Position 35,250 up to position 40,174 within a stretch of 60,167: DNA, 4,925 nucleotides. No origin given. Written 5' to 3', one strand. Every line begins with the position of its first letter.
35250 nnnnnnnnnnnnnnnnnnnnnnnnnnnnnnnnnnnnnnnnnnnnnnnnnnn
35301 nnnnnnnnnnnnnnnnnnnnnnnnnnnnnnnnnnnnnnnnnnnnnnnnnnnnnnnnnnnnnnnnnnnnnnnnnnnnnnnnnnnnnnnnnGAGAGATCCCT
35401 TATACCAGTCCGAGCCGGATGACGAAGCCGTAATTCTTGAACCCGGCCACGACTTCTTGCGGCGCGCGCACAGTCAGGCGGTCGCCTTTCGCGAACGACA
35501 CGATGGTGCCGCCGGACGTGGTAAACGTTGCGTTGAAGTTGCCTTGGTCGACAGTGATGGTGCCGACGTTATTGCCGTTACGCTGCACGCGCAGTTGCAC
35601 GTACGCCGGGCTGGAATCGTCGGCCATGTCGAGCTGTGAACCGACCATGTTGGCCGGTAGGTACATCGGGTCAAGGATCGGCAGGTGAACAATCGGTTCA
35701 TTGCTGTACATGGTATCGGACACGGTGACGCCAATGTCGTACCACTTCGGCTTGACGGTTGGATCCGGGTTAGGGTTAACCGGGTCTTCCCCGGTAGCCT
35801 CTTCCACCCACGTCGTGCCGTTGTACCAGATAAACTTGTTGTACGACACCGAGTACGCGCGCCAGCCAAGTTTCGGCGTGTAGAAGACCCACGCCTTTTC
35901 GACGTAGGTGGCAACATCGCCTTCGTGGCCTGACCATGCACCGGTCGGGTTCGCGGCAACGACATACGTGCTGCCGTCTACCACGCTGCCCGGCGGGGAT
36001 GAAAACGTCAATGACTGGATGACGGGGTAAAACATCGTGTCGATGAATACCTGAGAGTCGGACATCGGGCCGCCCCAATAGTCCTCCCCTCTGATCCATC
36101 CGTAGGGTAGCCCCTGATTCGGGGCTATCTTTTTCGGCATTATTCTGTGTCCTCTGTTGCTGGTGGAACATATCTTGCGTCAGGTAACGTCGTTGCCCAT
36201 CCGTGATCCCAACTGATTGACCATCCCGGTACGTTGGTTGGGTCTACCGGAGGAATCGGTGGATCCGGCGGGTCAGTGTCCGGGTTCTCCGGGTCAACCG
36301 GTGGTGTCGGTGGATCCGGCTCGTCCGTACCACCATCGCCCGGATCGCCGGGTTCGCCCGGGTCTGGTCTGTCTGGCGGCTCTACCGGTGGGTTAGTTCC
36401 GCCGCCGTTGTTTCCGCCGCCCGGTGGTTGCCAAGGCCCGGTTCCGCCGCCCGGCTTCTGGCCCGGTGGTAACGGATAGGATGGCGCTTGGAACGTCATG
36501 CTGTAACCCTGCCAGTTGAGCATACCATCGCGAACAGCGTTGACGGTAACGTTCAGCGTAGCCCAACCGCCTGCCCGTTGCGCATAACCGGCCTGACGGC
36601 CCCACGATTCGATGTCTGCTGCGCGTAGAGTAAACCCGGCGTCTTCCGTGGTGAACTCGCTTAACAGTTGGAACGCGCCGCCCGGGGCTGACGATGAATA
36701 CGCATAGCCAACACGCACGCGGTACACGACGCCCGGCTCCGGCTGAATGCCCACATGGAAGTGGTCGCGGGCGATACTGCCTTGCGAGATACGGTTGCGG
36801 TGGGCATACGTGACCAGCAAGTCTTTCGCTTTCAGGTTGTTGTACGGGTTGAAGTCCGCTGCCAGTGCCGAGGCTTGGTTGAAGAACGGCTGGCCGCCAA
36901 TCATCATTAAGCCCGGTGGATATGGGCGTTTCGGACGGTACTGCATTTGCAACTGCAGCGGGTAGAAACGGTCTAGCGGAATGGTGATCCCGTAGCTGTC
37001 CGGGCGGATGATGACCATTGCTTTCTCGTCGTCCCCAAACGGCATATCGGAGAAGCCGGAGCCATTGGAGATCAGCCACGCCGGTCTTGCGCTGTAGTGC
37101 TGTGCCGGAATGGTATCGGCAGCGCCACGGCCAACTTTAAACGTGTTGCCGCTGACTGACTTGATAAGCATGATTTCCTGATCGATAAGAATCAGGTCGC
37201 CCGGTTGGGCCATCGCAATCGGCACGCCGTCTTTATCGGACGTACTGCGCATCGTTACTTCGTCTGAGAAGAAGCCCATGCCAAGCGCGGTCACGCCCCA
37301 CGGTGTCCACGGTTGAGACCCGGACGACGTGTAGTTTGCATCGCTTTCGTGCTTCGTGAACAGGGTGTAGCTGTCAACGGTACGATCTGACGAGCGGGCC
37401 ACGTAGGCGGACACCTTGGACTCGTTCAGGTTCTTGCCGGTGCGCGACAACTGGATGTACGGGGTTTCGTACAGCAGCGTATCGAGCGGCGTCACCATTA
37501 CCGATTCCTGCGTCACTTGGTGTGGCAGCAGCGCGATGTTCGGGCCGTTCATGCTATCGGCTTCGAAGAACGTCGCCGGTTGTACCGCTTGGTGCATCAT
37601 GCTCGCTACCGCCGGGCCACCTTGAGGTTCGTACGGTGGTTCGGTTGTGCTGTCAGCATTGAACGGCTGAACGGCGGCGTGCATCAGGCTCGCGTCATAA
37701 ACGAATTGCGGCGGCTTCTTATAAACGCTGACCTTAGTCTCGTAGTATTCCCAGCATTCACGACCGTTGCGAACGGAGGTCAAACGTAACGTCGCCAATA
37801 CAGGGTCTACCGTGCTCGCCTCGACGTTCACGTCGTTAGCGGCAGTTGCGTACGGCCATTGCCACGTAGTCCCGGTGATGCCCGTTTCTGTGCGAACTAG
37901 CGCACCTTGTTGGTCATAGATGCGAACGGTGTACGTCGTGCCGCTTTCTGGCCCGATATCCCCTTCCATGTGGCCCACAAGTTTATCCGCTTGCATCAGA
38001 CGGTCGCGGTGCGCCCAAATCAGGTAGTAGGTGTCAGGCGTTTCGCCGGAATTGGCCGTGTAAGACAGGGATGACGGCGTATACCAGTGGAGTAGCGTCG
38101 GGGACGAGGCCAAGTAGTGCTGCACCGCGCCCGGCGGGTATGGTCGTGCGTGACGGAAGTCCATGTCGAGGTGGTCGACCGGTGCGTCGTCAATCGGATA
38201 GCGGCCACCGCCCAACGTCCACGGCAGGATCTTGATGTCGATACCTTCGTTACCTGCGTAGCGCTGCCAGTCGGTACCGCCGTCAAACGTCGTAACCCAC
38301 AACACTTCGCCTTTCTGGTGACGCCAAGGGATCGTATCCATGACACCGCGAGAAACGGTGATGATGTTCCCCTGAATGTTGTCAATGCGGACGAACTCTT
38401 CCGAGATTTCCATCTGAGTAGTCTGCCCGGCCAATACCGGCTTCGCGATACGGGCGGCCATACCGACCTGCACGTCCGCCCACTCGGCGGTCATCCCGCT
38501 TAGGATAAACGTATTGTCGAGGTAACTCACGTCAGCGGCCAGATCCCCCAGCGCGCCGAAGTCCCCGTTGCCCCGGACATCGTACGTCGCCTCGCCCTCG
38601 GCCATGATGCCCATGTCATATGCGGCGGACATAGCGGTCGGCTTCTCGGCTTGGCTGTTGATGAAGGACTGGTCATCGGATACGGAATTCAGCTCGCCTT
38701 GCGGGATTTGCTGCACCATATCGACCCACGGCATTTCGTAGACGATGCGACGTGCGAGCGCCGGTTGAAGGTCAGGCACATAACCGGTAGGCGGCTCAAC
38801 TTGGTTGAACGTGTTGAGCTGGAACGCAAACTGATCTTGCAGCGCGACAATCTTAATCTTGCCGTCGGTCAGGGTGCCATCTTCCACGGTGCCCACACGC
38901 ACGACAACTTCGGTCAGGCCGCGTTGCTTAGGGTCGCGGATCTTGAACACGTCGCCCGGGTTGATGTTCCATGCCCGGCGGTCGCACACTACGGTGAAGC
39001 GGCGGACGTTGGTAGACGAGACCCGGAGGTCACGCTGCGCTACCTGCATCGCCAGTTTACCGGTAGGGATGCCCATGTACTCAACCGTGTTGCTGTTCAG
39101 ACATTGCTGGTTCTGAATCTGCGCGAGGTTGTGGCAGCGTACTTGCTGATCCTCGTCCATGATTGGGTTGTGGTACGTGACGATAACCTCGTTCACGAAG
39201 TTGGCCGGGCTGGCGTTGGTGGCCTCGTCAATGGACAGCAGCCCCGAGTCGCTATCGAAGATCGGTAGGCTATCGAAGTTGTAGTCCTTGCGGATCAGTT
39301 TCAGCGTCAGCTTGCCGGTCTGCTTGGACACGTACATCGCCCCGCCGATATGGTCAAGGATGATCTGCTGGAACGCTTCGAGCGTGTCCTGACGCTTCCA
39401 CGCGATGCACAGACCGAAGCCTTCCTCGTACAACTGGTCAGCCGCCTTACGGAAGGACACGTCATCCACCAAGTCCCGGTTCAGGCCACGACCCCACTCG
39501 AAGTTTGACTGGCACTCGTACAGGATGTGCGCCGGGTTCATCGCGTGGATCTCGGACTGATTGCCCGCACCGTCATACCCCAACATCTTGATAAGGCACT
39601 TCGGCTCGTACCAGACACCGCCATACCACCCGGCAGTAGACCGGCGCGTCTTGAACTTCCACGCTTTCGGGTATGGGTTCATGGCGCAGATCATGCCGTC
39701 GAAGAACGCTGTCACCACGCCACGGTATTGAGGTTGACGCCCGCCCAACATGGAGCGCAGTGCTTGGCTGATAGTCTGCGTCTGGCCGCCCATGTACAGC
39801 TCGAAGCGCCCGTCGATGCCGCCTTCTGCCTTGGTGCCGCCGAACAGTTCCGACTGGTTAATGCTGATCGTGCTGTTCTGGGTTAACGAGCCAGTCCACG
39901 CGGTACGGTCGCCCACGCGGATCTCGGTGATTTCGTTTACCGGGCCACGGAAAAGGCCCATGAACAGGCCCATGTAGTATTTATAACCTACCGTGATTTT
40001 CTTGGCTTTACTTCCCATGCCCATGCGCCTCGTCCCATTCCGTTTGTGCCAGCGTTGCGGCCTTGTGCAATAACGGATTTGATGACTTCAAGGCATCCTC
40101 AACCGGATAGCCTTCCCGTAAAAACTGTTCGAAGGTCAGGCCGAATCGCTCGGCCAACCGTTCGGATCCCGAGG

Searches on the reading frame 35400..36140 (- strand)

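Call 25: search_protein_families(library=pfam, proteins=[window:35400-36140:-], max_evalue=0.01)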
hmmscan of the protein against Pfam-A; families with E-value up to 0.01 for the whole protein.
window:35400-36140:- (246 aa): 1 family
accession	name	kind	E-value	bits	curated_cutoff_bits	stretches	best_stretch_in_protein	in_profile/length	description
PF10983.13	DUF2793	-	9.7e-23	80.3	27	1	33-112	8-87/87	Protein of unknown function (DUF2793)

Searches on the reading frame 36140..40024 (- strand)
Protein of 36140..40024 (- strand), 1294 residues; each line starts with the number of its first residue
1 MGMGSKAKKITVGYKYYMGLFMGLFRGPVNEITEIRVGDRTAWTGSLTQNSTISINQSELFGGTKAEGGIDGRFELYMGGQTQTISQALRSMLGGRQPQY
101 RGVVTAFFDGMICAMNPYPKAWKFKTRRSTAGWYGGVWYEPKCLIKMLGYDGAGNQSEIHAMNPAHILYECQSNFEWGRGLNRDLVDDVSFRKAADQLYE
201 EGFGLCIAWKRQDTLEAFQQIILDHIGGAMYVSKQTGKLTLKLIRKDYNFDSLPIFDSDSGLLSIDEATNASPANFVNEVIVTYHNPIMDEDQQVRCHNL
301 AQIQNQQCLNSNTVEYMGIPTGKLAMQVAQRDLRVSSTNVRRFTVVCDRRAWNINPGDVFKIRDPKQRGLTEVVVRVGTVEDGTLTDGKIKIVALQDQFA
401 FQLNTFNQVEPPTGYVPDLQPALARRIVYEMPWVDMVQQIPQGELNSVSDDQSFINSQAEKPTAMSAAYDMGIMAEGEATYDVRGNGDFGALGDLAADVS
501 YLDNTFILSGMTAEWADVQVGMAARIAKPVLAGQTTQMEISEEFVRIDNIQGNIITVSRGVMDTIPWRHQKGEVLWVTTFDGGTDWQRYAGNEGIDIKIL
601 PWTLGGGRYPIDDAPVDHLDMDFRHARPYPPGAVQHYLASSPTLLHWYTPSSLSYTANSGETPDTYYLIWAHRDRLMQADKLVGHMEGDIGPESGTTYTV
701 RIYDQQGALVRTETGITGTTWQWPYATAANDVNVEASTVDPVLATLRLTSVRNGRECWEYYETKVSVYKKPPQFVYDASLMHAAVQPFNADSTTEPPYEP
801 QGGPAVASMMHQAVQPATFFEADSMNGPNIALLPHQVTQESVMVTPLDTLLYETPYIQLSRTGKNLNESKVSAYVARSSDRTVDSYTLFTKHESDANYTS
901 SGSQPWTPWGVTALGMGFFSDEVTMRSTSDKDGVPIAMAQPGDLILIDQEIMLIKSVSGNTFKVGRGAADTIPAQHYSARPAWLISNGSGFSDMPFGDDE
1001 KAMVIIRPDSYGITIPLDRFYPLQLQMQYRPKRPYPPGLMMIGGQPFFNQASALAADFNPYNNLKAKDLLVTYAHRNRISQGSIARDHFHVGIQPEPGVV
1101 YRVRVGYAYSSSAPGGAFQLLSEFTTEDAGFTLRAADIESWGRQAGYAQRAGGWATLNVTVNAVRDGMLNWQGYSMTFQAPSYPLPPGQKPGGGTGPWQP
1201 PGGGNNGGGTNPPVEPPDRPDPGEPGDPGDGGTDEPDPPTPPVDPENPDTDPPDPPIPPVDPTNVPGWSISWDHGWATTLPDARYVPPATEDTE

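Call 25: search_protein_families(library=pfam, proteins=[window:36140-40024:-], max_evalue=0.01)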
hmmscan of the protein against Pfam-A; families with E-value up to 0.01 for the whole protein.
window:36140-40024:- (1294 aa): 1 family
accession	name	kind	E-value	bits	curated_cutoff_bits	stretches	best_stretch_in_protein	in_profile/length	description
PF13550.12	Phage-tail_3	-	2.5e-08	34.4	23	1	222-380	13-162/164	Putative phage tail protein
